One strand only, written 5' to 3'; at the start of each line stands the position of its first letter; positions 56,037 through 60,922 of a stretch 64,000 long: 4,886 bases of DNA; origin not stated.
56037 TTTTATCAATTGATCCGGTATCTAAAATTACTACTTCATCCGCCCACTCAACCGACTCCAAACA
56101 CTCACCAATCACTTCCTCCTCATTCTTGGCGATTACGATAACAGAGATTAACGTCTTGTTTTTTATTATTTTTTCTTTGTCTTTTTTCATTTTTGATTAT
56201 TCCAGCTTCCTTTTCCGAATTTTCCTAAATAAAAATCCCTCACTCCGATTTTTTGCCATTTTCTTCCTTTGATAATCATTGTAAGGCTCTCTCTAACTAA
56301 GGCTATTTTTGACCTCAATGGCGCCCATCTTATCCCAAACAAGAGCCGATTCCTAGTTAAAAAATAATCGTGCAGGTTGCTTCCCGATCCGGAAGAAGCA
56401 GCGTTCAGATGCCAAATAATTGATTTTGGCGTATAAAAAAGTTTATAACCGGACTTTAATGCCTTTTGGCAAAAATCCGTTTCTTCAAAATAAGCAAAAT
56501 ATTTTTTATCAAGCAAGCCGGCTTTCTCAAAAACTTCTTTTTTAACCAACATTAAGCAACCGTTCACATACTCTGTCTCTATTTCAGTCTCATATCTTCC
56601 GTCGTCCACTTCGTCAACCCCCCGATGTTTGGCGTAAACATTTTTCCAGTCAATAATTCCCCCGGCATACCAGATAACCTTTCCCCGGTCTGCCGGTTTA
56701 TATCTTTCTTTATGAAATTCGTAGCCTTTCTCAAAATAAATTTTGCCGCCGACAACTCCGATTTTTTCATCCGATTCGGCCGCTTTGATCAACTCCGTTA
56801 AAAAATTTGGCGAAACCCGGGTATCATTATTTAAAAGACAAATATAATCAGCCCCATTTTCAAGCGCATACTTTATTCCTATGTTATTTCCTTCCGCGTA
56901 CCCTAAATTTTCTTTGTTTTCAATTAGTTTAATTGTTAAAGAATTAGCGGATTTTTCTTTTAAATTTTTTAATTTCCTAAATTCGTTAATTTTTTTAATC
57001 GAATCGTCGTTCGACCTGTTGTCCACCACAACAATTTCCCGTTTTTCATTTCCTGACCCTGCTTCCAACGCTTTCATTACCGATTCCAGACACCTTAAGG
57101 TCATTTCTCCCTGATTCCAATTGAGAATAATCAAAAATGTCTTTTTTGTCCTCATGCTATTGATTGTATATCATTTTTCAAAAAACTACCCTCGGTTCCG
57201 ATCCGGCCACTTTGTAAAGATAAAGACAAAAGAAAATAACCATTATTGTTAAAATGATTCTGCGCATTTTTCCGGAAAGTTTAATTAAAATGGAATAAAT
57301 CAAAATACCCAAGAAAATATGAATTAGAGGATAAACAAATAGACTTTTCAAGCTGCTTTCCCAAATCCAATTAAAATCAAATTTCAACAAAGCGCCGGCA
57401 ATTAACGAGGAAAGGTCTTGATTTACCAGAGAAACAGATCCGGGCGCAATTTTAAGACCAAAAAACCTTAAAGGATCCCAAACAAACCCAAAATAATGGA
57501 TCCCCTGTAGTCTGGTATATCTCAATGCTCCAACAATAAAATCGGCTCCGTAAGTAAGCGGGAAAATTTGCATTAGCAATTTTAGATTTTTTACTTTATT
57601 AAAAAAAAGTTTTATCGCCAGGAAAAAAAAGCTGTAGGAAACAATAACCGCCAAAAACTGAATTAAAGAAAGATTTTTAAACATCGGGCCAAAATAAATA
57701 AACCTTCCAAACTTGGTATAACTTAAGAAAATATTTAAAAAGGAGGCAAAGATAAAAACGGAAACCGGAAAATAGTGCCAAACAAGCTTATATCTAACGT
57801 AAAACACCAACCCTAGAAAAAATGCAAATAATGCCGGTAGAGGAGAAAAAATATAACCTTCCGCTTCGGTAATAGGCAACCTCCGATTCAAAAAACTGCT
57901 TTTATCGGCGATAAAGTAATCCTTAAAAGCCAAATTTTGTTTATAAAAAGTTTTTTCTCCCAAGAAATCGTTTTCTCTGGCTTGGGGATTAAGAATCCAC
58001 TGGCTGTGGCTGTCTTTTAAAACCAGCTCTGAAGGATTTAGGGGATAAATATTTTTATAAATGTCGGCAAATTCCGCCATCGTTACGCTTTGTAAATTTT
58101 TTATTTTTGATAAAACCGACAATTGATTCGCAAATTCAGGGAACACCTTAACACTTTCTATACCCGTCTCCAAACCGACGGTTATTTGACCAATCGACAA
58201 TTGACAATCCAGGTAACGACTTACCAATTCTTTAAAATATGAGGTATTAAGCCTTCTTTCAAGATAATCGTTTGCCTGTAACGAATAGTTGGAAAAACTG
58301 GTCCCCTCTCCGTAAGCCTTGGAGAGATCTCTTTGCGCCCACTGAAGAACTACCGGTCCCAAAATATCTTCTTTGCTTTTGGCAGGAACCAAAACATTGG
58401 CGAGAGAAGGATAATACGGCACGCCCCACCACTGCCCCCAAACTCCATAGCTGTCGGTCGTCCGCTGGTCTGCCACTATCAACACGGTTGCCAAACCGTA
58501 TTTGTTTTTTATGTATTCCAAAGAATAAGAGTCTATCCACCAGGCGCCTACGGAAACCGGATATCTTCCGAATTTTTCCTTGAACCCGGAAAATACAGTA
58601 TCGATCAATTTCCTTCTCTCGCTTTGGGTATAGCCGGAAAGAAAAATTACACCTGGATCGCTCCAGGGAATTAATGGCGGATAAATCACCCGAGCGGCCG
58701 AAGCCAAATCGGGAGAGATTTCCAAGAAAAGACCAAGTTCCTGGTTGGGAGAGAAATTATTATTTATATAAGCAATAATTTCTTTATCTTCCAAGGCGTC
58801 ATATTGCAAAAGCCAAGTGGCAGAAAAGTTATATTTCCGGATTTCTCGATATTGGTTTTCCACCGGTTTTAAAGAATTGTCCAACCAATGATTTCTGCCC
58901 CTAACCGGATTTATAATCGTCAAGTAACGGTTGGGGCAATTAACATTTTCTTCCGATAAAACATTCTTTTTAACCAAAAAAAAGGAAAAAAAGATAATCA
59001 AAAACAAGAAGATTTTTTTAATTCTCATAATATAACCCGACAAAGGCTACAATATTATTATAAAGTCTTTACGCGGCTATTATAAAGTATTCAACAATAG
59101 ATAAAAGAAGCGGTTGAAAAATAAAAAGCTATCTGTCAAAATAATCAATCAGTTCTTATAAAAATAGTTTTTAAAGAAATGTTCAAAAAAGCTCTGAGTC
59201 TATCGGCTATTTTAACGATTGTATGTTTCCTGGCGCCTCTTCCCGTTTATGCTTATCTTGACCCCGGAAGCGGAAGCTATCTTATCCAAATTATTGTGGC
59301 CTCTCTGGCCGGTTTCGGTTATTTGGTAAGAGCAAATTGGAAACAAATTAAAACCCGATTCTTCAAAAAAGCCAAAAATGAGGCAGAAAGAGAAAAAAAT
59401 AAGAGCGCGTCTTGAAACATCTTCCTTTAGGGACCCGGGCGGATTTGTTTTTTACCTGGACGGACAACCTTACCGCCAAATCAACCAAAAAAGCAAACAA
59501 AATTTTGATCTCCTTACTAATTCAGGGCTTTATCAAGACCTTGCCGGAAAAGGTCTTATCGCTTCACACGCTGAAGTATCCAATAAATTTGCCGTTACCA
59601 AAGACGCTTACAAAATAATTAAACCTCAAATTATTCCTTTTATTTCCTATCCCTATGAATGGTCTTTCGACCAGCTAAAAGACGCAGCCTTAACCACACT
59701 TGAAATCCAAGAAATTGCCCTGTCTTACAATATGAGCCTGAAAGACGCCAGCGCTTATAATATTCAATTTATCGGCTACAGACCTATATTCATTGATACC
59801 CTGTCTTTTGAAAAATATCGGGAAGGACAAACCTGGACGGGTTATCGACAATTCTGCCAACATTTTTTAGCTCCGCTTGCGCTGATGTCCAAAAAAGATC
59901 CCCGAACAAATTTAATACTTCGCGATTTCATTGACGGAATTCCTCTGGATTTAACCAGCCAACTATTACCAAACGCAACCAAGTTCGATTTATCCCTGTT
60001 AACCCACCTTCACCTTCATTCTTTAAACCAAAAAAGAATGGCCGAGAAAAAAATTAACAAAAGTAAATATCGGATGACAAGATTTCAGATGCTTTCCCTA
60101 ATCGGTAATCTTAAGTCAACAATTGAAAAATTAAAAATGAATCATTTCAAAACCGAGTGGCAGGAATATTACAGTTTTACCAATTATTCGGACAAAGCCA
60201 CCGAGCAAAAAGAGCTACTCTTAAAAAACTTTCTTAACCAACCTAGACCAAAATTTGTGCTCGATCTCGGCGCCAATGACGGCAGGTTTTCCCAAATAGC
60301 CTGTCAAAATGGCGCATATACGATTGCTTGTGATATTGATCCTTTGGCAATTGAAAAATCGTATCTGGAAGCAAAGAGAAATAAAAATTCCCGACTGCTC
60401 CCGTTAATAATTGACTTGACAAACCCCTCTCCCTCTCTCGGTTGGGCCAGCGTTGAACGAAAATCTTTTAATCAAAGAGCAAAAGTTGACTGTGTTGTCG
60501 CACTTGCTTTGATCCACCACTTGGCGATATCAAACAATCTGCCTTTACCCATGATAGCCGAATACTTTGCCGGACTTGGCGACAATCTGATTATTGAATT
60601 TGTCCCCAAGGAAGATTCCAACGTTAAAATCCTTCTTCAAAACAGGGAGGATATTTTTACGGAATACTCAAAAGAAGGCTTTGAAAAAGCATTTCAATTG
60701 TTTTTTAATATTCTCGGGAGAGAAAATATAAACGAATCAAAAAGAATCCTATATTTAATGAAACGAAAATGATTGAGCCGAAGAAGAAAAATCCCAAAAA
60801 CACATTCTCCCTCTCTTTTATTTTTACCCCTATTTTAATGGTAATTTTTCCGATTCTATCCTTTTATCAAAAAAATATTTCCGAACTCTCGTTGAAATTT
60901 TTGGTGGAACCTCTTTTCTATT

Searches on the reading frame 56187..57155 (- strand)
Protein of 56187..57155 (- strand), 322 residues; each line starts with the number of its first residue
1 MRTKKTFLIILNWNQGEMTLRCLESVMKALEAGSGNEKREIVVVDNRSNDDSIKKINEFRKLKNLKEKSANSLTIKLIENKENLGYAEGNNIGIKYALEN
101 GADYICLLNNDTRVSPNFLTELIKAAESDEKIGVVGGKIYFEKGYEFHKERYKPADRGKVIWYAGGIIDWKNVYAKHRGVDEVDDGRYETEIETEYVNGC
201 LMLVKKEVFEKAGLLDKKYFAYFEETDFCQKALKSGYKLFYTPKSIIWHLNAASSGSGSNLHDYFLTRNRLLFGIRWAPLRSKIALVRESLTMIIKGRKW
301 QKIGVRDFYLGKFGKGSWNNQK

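Call 10: search_protein_families(library=pfam, proteins=[window:56187-57155:-], max_evalue=0.001)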
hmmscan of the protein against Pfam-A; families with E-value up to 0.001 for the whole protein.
window:56187-57155:- (322 aa): 4 families
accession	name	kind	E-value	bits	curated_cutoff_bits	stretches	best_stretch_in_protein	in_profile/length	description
PF00535.33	Glycos_transf_2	-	4.4e-19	69.5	23.3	1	9-151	3-128/168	Glycosyl transferase family 2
PF13641.12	Glyco_tranf_2_3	-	3.9e-09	37.3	27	1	8-254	5-216/230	Glycosyltransferase like family 2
PF13632.12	Glyco_trans_2_3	-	5.5e-05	23.5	27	0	104-143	1-39/198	Glycosyl transferase family group 2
PF13712.12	Glyco_tranf_2_5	-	8.1e-05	22.9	27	1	61-248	18-186/210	Glycosyltransferase like family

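Call 36: search_protein_families(library=ncbifam, proteins=[window:56187-57155:-], max_evalue=0.00001)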
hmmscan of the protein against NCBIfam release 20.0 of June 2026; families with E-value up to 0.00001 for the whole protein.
window:56187-57155:- (322 aa): 8 families
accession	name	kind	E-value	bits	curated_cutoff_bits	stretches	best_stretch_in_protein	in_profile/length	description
TIGR01556.1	rhamnosyltran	subfamily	8.4e-20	71.1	200.55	1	35-250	18-201/281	rhamnosyltransferase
NF038299.1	EPS_HpsN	equivalog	1.2e-10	40.9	425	1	37-256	29-227/317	hormogonium polysaccharide biosynthesis glycosyltransferase HpsN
NF038302.1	EPS_HpsE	equivalog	7.1e-08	31.8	300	1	22-141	15-126/307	hormogonium polysaccharide biosynthesis glycosyltransferase HpsE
TIGR03965.1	mycofact_glyco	equivalog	9.2e-08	31.4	280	0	194-249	226-280/467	mycofactocin biosynthesis glycosyltransferase MftF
TIGR03937.1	PgaC_IcaA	equivalog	1.1e-06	27.9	422.3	0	35-137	71-161/407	poly-beta-1,6-N-acetyl-D-glucosamine synthase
NF050113.1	gal_furan_GlfT1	equivalog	1.2e-06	28.1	330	0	35-129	25-108/290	galactofuranosyltransferase GlfT1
NF041875.1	EPS_EpsD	equivalog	2.8e-06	27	370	0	22-142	13-119/325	exopolysaccharide biosynthesis glycosyltransferase EpsD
TIGR04283.1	glyco_like_mftF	equivalog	5.9e-06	26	182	0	23-133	14-105/221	TIGR04283 family arsenosugar biosynthesis glycosyltransferase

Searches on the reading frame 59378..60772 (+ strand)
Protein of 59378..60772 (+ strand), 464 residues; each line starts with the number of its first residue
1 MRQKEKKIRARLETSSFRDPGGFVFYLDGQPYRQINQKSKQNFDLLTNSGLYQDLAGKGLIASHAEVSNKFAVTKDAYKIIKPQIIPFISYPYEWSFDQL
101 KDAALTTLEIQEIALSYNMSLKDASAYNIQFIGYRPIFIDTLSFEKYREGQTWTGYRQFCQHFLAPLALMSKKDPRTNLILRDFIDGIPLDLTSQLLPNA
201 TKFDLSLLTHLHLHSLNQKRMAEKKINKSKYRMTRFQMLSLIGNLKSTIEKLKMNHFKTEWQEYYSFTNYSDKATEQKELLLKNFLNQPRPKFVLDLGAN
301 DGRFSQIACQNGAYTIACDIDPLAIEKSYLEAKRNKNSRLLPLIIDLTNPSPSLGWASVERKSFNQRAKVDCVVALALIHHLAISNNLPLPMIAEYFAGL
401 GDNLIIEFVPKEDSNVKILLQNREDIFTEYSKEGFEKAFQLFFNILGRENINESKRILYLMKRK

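Call 10: search_protein_families(library=pfam, proteins=[window:59378-60772:+], max_evalue=0.001)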
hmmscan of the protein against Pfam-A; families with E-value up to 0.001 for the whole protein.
window:59378-60772:+ (464 aa): 2 families
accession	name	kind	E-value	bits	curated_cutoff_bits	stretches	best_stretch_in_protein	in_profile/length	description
PF08242.18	Methyltransf_12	-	7.4e-06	27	30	1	295-382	1-78/98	Methyltransferase domain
PF13489.12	Methyltransf_23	-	0.00012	22.2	27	1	278-383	10-95/164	Methyltransferase domain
